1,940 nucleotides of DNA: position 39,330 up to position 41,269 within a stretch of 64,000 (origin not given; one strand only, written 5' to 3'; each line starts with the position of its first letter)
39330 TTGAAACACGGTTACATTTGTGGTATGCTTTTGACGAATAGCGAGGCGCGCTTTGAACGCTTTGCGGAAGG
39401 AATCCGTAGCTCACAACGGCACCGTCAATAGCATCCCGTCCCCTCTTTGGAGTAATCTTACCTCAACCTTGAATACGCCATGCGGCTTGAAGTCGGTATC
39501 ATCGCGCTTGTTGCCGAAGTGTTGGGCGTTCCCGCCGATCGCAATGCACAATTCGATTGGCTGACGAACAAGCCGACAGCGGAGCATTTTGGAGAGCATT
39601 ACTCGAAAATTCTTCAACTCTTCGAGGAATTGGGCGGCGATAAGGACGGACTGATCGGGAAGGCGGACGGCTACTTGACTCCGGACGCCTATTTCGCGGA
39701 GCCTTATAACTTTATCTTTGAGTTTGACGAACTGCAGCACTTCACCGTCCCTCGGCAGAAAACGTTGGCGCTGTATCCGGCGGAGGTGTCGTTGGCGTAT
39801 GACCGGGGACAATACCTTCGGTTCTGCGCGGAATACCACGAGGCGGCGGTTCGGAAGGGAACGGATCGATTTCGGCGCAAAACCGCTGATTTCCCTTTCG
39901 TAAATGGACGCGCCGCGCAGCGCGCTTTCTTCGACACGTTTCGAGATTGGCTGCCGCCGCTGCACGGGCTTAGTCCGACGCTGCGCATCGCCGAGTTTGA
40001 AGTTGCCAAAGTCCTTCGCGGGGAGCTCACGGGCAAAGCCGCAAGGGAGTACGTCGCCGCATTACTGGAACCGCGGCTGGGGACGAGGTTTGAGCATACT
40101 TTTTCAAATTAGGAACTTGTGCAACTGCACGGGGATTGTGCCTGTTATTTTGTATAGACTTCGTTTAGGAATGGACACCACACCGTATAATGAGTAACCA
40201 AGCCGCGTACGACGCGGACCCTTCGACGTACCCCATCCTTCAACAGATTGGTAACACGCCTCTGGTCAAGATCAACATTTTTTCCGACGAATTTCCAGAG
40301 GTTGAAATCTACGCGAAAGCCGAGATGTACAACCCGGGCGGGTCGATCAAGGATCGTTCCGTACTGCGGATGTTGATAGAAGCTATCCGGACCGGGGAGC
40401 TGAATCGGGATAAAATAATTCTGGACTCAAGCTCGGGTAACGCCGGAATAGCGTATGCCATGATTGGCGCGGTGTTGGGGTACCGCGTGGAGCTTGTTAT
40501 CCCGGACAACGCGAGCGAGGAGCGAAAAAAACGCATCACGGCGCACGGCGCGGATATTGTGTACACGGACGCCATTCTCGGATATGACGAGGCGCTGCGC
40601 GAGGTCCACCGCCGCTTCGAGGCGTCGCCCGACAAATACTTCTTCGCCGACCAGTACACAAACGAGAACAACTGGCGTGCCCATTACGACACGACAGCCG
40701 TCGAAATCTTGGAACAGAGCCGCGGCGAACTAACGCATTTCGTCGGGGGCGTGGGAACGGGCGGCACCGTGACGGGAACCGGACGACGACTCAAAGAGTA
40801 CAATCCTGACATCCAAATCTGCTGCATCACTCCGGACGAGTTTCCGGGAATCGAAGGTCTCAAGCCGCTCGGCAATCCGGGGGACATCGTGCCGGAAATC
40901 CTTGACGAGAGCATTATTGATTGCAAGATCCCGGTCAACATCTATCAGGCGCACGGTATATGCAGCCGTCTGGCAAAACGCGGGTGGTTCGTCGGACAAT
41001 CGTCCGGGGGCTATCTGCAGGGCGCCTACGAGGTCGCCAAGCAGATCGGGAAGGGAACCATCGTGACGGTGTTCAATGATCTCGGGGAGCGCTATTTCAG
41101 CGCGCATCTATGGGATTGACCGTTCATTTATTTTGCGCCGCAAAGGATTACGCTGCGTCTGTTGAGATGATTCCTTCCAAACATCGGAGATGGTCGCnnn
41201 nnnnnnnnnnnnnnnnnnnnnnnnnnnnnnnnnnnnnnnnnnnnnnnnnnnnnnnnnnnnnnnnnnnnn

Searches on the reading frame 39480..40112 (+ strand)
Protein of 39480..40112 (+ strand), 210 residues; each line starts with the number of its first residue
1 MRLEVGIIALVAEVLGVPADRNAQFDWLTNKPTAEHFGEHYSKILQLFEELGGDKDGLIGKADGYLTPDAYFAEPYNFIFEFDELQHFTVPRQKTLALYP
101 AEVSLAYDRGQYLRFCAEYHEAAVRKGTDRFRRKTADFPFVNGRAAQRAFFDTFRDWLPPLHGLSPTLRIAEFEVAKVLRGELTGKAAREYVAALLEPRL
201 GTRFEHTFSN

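Call 25: search_protein_families(library=pfam, proteins=[window:39480-40112:+], max_evalue=0.001)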
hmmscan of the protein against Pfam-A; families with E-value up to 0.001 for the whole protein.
window:39480-40112:+ (210 aa): 1 family
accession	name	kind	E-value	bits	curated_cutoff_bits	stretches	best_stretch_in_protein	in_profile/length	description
PF23913.1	DUF7255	-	6e-07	29.7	27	1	47-129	2-81/156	Family of unknown function (DUF7255)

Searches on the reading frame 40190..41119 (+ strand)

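Call 25: search_protein_families(library=pfam, proteins=[window:40190-41119:+], max_evalue=0.001)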
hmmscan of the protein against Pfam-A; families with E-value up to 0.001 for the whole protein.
window:40190-41119:+ (309 aa): 1 family
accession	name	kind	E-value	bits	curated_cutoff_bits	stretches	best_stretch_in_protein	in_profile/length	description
PF00291.31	PALP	-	9.9e-60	202.8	35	1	16-297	1-295/295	Pyridoxal-phosphate dependent enzyme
